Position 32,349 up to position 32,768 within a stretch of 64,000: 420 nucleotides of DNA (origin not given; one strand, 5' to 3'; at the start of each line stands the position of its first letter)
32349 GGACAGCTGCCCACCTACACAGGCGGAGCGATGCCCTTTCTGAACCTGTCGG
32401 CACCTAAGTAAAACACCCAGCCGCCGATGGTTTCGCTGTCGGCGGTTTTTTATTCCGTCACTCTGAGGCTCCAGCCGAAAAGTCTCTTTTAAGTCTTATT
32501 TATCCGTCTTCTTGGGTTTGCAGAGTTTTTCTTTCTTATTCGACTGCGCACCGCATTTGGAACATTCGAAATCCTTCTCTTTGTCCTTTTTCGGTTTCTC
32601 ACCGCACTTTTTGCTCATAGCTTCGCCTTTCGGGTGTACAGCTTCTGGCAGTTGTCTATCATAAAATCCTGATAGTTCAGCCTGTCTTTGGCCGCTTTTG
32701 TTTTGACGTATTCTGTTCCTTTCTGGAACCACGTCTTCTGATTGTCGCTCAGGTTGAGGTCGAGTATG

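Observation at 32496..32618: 40-aa Lys-rich four-Cys mini-protein ATGA-coupled to the end of ppk1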

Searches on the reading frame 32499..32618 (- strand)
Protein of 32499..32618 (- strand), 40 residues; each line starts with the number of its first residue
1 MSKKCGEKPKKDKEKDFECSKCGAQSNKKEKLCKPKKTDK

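Call 3: search_protein_families(library=pfam, proteins=[window:32499-32618:-], max_evalue=1)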
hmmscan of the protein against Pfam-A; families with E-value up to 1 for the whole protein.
seq(40 aa): 6 families
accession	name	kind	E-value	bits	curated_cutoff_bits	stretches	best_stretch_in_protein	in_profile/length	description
PF23455.1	DUF7129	-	0.014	15.6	30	1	11-33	6-28/45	Domain of unknown function (DUF7129)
PF07282.18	Cas12f1-like_TNB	-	0.043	14.4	26.3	1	4-27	33-51/60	Cas12f1-like, TNB domain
PF23783.1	Zn_ribbon_TiaS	-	0.053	13.7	27.3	1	4-34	6-37/41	TiaS C-terminal zinc ribbon domain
PF02150.21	Zn_ribbon_RPB9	-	0.064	13.6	25.2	1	9-25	13-30/36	RNA polymerases M/15 Kd subunit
PF18073.7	Zn_ribbon_LapB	-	0.085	13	25.7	1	17-28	1-12/28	Rubredoxin metal binding domain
PF13248.11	Zn_ribbon_3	-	0.25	11.3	27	1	18-33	4-19/26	zinc-ribbon domain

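Call 4: search_protein_families(library=ncbifam, proteins=[window:32499-32618:-], max_evalue=1)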
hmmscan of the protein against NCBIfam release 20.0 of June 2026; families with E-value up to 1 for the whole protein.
seq(40 aa): 1 family
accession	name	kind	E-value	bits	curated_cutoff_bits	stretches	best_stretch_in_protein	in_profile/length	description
NF045720.1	rubredox_RCKP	subfamily_domain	0.016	14.8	45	1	17-37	4-21/34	RCKP-type rubredoxin-like domain-containing protein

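Call 6: find_homologous_proteins(query=window:32499-32618:-, max_evalue=10)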
Query seq(40 aa) (40 aa): 3 proteins with E <= 10 among 3 candidates.
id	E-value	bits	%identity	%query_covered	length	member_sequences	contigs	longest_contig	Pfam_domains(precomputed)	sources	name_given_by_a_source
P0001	9.8e-15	70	98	100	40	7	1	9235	-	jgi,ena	-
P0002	2.8e-12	62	95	100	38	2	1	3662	-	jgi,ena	jgi:uncharacterized membrane protein YvbJ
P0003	3.4e-11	59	84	95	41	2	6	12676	-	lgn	-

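Call 8: find_encoding_contigs(protein=P0003, flank=4000, max_places=6)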
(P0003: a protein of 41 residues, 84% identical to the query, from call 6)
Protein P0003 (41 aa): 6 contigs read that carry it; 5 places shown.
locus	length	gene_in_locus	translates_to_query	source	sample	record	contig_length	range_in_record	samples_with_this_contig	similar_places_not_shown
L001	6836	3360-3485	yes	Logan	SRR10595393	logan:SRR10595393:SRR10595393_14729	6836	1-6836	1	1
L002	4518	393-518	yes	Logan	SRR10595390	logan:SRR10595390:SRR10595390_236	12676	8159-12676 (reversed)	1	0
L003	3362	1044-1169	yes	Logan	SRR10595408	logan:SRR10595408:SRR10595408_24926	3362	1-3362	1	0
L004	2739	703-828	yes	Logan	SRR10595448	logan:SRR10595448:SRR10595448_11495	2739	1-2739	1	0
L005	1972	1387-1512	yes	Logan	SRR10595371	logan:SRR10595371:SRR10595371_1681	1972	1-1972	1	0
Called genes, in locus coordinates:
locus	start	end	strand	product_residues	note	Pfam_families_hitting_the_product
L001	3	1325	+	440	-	?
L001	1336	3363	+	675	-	PF13089:PP_kinase_N, PF02503:PP_kinase, PF17941:PP_kinase_C_1, PF13091:PLDc_2 (faint), PF13090:PP_kinase_C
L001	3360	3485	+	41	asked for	-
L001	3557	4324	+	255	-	PF00977:His_biosynth, PF03060:NMO (faint)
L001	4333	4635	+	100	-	PF01503:PRA-PH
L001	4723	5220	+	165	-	PF02620:YceD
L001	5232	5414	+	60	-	PF01783:Ribosomal_L32p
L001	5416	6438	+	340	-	PF01515:PTA_PTB (faint), PF02504:FA_synthesis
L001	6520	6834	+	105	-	?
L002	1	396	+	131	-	?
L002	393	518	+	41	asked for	-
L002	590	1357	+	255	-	PF00977:His_biosynth, PF03060:NMO (faint)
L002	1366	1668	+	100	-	PF01503:PRA-PH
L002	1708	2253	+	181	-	PF02620:YceD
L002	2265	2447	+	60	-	PF01783:Ribosomal_L32p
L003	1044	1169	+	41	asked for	-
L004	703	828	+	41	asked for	-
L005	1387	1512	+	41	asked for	-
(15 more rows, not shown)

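Call 9: find_encoding_contigs(protein=P0002, flank=4000, max_places=4)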
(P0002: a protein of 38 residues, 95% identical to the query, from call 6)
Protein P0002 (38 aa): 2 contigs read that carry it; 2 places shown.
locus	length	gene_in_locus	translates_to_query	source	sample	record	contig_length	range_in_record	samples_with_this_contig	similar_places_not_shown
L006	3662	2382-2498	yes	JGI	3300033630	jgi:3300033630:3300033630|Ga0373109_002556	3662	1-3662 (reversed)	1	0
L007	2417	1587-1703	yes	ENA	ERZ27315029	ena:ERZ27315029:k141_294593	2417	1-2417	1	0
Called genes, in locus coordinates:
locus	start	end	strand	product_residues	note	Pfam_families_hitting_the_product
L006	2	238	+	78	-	?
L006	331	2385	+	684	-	PF13089:PP_kinase_N, PF02503:PP_kinase, PF13091:PLDc_2 (faint), PF17941:PP_kinase_C_1, PF13090:PP_kinase_C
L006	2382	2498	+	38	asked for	-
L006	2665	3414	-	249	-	PF00005:ABC_tran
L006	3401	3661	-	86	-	?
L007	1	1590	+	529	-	?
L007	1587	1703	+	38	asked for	-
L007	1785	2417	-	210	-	?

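Call 15: find_homologous_proteins(query=A1, max_evalue=10)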
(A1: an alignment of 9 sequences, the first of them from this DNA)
Query A1 (9 sequences) (40 aa, profile of the alignment): 44 proteins with E <= 10 among 155 candidates.
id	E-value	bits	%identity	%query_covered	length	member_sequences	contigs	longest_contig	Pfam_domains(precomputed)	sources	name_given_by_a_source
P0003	4.4e-18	83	84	95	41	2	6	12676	-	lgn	-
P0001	1.7e-17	81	98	100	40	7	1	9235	-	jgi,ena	-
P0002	1.6e-15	74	95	100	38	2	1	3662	-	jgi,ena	jgi:uncharacterized membrane protein YvbJ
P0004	1.3e-14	71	73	55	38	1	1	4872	-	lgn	-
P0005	1.4e-14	71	62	93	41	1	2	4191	-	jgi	jgi:hypothetical protein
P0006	4.1e-14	70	68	93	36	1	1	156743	-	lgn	-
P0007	5.9e-13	66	73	93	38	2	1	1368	-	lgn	-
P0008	9.3e-13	66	78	93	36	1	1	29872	-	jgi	jgi:hypothetical protein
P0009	1.4e-12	65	65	93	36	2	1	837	-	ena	-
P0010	2.1e-10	58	65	93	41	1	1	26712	-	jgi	jgi:hypothetical protein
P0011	3.0e-4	38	81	40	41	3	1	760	-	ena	-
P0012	1.1e-3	37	55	55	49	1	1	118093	-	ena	-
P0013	1.4e-3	36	65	50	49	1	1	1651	-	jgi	-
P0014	2.5e-3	35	56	68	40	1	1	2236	-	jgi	-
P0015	5.9e-3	34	56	68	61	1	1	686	-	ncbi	-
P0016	8.4e-3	34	50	95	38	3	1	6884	-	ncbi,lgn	-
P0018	1.3e-2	33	56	40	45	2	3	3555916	-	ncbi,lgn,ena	-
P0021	3.4e-2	32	50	85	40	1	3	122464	-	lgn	-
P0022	3.6e-2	32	48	60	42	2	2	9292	-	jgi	jgi:hypothetical protein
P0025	6.2e-2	31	41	68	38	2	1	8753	-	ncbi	-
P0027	7.7e-2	31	42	83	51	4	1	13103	-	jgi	jgi:transcription initiation factor TFIIIB Brf1 subunit/transcription initiation factor TFIIB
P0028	1.2e-1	30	55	83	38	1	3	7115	-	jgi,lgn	-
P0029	2.2e-1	29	45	78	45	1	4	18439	-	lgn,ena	-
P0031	4.2e-1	28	67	53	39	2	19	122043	-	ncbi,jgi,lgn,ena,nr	ncbi:MAG: hypothetical protein PWR20_1478 [Bacteroidales bacterium]|jgi:hypothetical protein|nr:hypo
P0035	1.8e+0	26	53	43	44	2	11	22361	-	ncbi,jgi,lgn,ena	ncbi:MAG: hypothetical protein ACOCXY_03115 [Planctomycetota bacterium]|jgi:hypothetical protein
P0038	3.3e+0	25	41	55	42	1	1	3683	-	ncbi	-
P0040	5.3e+0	25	42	80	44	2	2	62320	-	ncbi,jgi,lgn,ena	-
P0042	6.0e+0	25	44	68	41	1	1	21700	-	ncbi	-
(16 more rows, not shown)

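Call 17: search_protein_families(library=ncbifam, proteins=[P0018, P0031, P0035, P0040, P0025, P0016, P0012, P0042, P0029, P0006], max_evalue=1)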
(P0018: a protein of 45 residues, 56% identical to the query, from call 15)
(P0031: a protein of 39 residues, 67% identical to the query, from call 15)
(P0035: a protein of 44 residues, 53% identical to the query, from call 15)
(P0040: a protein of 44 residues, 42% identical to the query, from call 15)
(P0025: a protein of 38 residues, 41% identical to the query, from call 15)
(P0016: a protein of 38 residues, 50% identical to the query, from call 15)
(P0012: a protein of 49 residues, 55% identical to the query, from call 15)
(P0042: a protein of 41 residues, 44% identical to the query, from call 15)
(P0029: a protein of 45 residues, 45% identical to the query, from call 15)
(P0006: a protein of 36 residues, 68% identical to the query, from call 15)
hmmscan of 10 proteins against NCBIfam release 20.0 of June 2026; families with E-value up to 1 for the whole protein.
P0018 (45 aa): 3 families
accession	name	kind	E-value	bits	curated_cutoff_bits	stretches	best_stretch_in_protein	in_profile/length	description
NF045720.1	rubredox_RCKP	subfamily_domain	0.028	14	45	1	19-42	4-24/34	RCKP-type rubredoxin-like domain-containing protein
NF047912.1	ECs_2282_CxxC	subfamily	0.043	13.7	37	1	7-32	16-41/60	ECs_2282 family putative zinc-binding protein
TIGR00280.1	eL43_euk_arch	equivalog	0.34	11.3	95.8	1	3-32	21-50/92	50S ribosomal protein L37Ae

P0031 (39 aa): 1 family
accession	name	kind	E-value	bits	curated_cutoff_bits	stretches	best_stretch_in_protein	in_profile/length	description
NF045720.1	rubredox_RCKP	subfamily_domain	0.9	9.2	45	1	16-37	3-21/34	RCKP-type rubredoxin-like domain-containing protein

P0035 (44 aa): 0 families

P0040 (44 aa): 0 families

P0025 (38 aa): 0 families

P0016 (38 aa): 3 families
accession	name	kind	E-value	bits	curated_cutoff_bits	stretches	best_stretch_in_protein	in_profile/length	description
NF011481.0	PRK14890.1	equivalog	0.02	14.9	61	1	4-21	40-57/61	putative Zn-ribbon RNA-binding protein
NF041791.1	anti-phage_ZorE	equivalog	0.15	10.9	600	1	3-32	194-223/358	type II Zorya anti-phage system protein ZorE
NF045720.1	rubredox_RCKP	subfamily_domain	0.34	10.5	45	1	13-35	2-21/34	RCKP-type rubredoxin-like domain-containing protein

P0012 (49 aa): 1 family
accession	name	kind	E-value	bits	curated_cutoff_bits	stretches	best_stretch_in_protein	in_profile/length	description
TIGR04043.1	rSAM_MSMEG_0568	hypoth_equivalog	0.12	11.3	303.7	1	2-34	317-349/354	MSMEG_0568 family radical SAM protein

P0042 (41 aa): 0 families

P0029 (45 aa): 1 family
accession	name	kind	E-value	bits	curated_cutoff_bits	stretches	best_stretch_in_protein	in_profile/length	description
NF045720.1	rubredox_RCKP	subfamily_domain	0.0037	16.8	45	2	4-23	7-26/34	RCKP-type rubredoxin-like domain-containing protein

P0006 (36 aa): 0 families

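Call 18: search_protein_families(library=pfam, proteins=[P0018, P0031, P0035, P0040, P0025, P0016, P0012, P0042, P0029, P0006], max_evalue=1)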
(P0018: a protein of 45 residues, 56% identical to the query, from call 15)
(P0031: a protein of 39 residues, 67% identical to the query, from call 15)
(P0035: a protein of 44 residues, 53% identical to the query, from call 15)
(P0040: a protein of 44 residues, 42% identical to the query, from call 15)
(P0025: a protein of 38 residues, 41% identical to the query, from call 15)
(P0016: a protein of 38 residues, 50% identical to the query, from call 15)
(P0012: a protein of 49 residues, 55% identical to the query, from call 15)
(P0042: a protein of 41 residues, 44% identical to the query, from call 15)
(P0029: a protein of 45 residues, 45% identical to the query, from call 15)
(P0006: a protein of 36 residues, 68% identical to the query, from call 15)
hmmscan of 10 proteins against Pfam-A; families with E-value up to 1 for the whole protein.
P0018 (45 aa): 1 family
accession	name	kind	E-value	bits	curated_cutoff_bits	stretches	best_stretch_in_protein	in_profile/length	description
PF11781.13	Zn_ribbon_RRN7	-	0.014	15.5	27.1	1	6-25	10-28/32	Zinc-finger of RNA-polymerase I-specific TFIIB, Rrn7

P0031 (39 aa): 1 family
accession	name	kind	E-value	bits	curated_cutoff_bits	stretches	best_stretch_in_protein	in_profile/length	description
PF23783.1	Zn_ribbon_TiaS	-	0.062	13.5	27.3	1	17-33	20-36/41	TiaS C-terminal zinc ribbon domain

P0035 (44 aa): 3 families
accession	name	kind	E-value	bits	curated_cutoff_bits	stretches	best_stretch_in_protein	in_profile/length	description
PF21349.2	RUBY_RBDX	-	0.014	15.3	26.5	1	17-30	1-14/30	Rubrerythrin, rubredoxin-like domain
PF19769.4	CPxCG_zf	-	0.16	12.2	27.2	1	4-39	13-46/183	CPxCG-related zinc finger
PF23674.1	RYYR-CCHC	-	0.19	12.1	27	1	11-36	34-59/79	RYYR-CCHC domain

P0040 (44 aa): 0 families

P0025 (38 aa): 1 family
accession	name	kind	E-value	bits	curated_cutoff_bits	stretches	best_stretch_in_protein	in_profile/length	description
PF24458.1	DUF7573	-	0.0096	16.3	30.2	1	9-25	5-21/39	Domain of unknown function (DUF7573)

P0016 (38 aa): 7 families
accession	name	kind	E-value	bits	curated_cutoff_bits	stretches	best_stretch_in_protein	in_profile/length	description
PF07754.17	HVO_2753_ZBP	-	0.02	15.1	33.2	1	4-21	29-46/46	Small zinc finger protein HVO_2753-like, Zn-binding pocket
PF17032.10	Zn_ribbon_15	-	0.022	16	28.9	1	2-32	40-70/73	zinc-ribbon family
PF12773.13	DZR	-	0.047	14.3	27.3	1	4-32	17-42/45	Double zinc ribbon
PF13240.11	Zn_Ribbon_1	-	0.063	13.5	25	0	16-31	1-16/23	zinc-ribbon domain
PF18912.6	DZR_2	-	0.11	12.7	27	1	4-32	26-53/56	Double zinc ribbon domain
PF23783.1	Zn_ribbon_TiaS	-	0.68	10.2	27.3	0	4-30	6-35/41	TiaS C-terminal zinc ribbon domain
PF18439.7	zf_UBZ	-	0.8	9.9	25.6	0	14-22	2-10/32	Ubiquitin-Binding Zinc Finger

P0012 (49 aa): 0 families

P0042 (41 aa): 3 families
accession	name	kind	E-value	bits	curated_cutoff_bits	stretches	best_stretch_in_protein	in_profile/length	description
PF18387.7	zf_C2H2_ZHX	-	0.06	13.5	27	1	14-33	1-20/53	Zinc-fingers and homeoboxes C2H2 finger domain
PF11278.13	DUF3079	-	0.087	13.1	27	1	12-34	8-30/51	Protein of unknown function (DUF3079)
PF25287.1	zf-B_box_Trim66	-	0.45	10.7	27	1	1-25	1-23/35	Trim66, B-box zinc-binding domain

P0029 (45 aa): 0 families

P0006 (36 aa): 3 families
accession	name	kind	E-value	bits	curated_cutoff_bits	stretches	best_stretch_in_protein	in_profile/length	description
PF07282.18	Cas12f1-like_TNB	-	0.018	15.6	26.3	1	4-26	33-51/60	Cas12f1-like, TNB domain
PF04159.19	NB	-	0.16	12.4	27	1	4-34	48-78/100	NB glycoprotein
PF13248.11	Zn_ribbon_3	-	0.31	11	27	1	15-32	2-19/26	zinc-ribbon domain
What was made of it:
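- On Classical zinc ribbon / rubredoxin-like Cys4 domains: The best Pfam hits are 11-16 bits against cutoffs of 25-30 (calls 3, 18).
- Closest known: Small zinc-finger mini-proteins and zinc-ribbon or rubredoxin-like knuckle domains. Same: There are weak HMM hits to these models (calls 3, 4, 17, 18).
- There is no hit to any ribosomal or nucleoid protein family (calls 3, 4, 17, 18).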

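Call 21: find_encoding_contigs(protein=P0018, flank=5000, max_places=3)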
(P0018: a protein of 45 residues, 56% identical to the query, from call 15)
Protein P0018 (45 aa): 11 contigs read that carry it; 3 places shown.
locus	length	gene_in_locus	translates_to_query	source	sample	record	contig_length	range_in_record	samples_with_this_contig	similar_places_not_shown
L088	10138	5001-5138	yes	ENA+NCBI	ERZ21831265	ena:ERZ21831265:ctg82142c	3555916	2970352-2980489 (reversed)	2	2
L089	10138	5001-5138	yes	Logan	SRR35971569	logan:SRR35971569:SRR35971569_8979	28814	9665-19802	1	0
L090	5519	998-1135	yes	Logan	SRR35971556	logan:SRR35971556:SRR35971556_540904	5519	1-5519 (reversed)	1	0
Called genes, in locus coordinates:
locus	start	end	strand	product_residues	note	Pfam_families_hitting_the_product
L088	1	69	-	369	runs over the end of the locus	PF00801:PKD (weak), PF18911:PKD_4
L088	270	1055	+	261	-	PF02900:LigB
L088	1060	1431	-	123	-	PF04342:DMT_6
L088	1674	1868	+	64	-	-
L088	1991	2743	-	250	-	PF02698:DUF218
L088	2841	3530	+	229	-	PF04474:DUF554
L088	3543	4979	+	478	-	PF01636:APH, PF22740:PapZ_C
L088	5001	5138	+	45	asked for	-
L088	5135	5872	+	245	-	PF00483:NTP_transferase, PF01128:IspD (faint), PF12804:NTP_transf_3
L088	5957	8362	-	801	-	PF00696:AA_kinase, PF13840:ACT_7 (faint), PF22468:ACT_9, PF03447:NAD_binding_3, PF00742:Homoserine_dh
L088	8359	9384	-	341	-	PF00561:Abhydrolase_1, PF12697:Abhydrolase_6 (weak)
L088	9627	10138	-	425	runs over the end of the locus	PF01053:Cys_Met_Meta_PP, PF00155:Aminotran_1_2 (weak), PF06838:Met_gamma_lyase (faint), PF01041:DegT_DnrJ_EryC1, PF00266:Aminotran_5 (weak)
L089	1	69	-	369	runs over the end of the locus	PF00801:PKD (weak), PF18911:PKD_4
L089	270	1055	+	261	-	PF02900:LigB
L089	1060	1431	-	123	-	PF04342:DMT_6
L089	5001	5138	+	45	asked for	-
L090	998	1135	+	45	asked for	-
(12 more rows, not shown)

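Call 22: find_encoding_contigs(protein=P0031, flank=5000, max_places=4)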
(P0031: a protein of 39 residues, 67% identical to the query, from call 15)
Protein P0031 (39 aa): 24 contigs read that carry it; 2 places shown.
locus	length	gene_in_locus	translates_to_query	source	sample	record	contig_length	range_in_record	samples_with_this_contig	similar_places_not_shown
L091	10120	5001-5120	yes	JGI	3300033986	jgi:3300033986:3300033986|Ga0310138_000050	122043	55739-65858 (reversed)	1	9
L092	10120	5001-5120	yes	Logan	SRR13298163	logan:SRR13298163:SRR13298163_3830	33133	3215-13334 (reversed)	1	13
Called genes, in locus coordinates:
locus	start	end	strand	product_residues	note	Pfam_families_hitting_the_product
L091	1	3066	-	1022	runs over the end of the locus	PF13424:TPR_12, PF13426:PAS_9, PF00989:PAS, PF08447:PAS_3, PF08448:PAS_4, PF13426:PAS_9, PF00512:HisKA, PF02518:HATPase_c, +8 more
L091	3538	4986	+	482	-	PF01636:APH, PF22740:PapZ_C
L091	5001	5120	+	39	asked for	-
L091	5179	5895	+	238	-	PF00483:NTP_transferase, PF12804:NTP_transf_3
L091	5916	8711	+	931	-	PF12705:PDDEXK_1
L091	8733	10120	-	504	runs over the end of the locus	PF01875:Memo, PF01871:AMMECR1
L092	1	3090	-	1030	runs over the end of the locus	PF13424:TPR_12, PF13426:PAS_9, PF00989:PAS, PF08447:PAS_3, PF08448:PAS_4, PF13426:PAS_9, PF00512:HisKA, PF02518:HATPase_c, +8 more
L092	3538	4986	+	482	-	PF01636:APH, PF22740:PapZ_C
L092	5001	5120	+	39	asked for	-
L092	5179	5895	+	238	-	PF00483:NTP_transferase, PF12804:NTP_transf_3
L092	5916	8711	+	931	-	PF12705:PDDEXK_1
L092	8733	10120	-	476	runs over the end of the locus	PF01875:Memo, PF01871:AMMECR1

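Call 23: find_encoding_contigs(protein=P0035, flank=4000, max_places=4)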
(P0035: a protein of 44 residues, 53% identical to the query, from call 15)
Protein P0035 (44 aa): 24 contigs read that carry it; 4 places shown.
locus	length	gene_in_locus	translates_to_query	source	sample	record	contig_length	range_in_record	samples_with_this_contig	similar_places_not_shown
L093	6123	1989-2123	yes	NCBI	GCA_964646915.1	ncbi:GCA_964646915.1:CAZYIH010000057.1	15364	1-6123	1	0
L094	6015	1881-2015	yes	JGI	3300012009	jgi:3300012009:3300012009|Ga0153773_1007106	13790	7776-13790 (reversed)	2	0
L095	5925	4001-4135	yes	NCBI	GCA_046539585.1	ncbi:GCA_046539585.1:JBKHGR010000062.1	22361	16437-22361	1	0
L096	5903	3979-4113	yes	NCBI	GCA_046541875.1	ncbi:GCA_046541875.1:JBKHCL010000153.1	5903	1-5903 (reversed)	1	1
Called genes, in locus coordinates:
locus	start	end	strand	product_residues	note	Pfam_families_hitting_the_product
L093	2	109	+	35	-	?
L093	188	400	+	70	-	-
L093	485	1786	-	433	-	PF13405:EF-hand_6 (faint), PF13499:EF-hand_7 (faint), PF00036:EF-hand_1 (faint), PF13202:EF-hand_5 (faint)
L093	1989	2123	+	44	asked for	-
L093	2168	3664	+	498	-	PF03976:PPK2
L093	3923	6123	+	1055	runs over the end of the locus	PF01869:BcrAD_BadFG, PF02782:FGGY_C (faint), PF01869:BcrAD_BadFG, PF09989:DUF2229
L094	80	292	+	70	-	-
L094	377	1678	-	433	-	PF13405:EF-hand_6 (faint), PF13499:EF-hand_7 (faint), PF00036:EF-hand_1 (faint), PF13202:EF-hand_5 (faint)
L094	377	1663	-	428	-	PF00036:EF-hand_1 (faint), PF13202:EF-hand_5 (faint), PF13405:EF-hand_6 (faint), PF13499:EF-hand_7 (faint)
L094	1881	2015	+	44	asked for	-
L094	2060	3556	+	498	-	PF03976:PPK2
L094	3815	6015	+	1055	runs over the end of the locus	PF01869:BcrAD_BadFG, PF09989:DUF2229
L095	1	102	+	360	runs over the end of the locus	PF00356:LacI, PF00532:Peripla_BP_1, PF13377:Peripla_BP_3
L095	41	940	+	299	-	-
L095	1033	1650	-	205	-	-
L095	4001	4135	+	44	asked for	-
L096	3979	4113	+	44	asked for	-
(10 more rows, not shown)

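Call 24: find_encoding_contigs(protein=P0040, flank=4000, max_places=3)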
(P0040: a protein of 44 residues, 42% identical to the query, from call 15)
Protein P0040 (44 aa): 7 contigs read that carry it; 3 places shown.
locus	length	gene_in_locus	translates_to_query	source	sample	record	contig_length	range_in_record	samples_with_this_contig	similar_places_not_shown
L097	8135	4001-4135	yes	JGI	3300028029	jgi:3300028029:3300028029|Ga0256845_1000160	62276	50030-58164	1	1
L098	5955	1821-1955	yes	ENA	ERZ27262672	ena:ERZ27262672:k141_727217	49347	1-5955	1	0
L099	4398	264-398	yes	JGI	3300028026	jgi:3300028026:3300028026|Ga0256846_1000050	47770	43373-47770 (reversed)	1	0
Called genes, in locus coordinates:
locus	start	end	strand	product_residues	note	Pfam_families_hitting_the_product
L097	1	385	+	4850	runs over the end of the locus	PF18962:Por_Secre_tail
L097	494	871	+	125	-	PF03733:YccF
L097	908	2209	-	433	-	PF08245:Mur_ligase_M, PF02875:Mur_ligase_C, PF27239:FOL3_C (faint)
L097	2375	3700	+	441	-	PF13638:PIN_4, PF13401:AAA_22 (faint), PF02562:PhoH, PF13604:AAA_30 (faint)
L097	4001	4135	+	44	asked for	-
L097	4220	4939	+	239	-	PF00483:NTP_transferase, PF12804:NTP_transf_3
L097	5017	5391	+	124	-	PF09345:SiaC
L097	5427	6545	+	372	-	PF00155:Aminotran_1_2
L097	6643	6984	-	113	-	PF00376:MerR, PF13411:MerR_1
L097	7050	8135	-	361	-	PF09587:PGA_cap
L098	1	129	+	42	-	?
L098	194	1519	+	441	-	PF13638:PIN_4, PF02562:PhoH, PF13604:AAA_30 (faint)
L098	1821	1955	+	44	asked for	-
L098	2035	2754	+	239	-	PF00483:NTP_transferase, PF12804:NTP_transf_3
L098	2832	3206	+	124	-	PF09345:SiaC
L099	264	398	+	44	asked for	-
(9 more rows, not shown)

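Call 25: find_encoding_contigs(protein=P0012, flank=4000, max_places=2)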
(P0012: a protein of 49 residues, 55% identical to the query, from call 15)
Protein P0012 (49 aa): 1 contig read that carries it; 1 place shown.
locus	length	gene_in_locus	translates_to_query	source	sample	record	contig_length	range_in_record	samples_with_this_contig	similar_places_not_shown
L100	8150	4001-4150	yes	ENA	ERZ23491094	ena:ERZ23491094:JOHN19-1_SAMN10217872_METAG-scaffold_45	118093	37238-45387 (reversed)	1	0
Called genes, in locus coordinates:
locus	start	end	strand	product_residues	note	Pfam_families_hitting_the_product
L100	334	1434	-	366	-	PF25917:BSH_RND (faint), PF25973:BSH_CzcB, PF25954:Beta-barrel_RND_2, PF25967:RND-MFP_C (weak), PF25989:YknX_C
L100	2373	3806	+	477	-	PF01636:APH, PF22740:PapZ_C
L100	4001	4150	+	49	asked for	-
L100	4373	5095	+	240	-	PF00483:NTP_transferase, PF12804:NTP_transf_3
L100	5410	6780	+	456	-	PF06965:Na_H_antiport_1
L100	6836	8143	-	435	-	PF02321:OEP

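Call 29: find_related_loci(query=A2, collection=metagenome_contigs, flank=5000)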
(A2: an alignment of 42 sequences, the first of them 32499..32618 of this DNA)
Query A2 (40 aa) in metagenome_contigs; peptide patterns used: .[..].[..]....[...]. (x = any residue, [..] = any of these).
134 stretches matched a pattern; 12 encode a relative of the query (tblastn E <= 1e-3); 12 distinct loci.
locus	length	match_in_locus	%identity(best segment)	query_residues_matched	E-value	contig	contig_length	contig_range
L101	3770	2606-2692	59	10-38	3e-7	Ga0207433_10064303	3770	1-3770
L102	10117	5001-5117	54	1-38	1e-6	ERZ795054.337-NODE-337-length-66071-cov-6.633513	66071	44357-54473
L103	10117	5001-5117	54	1-38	1e-6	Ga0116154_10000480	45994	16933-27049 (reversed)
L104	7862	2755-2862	56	1-35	1e-6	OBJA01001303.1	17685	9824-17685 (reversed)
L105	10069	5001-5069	65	17-39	2e-6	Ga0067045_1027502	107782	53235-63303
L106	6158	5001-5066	68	17-38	5e-6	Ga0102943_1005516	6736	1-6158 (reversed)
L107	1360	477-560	61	8-38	5e-6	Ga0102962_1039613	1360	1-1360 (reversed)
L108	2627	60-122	67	17-37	2e-5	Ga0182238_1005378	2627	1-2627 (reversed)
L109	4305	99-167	61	16-38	3e-5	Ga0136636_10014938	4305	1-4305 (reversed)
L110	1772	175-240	55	17-38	5e-5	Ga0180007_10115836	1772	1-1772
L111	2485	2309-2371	62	17-37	5e-5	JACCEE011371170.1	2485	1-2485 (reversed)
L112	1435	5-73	57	16-38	7e-5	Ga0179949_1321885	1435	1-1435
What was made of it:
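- Tried and rejected: The metagenome scan returned only 12 loci, too few for formal enrichment statistics (call 29).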
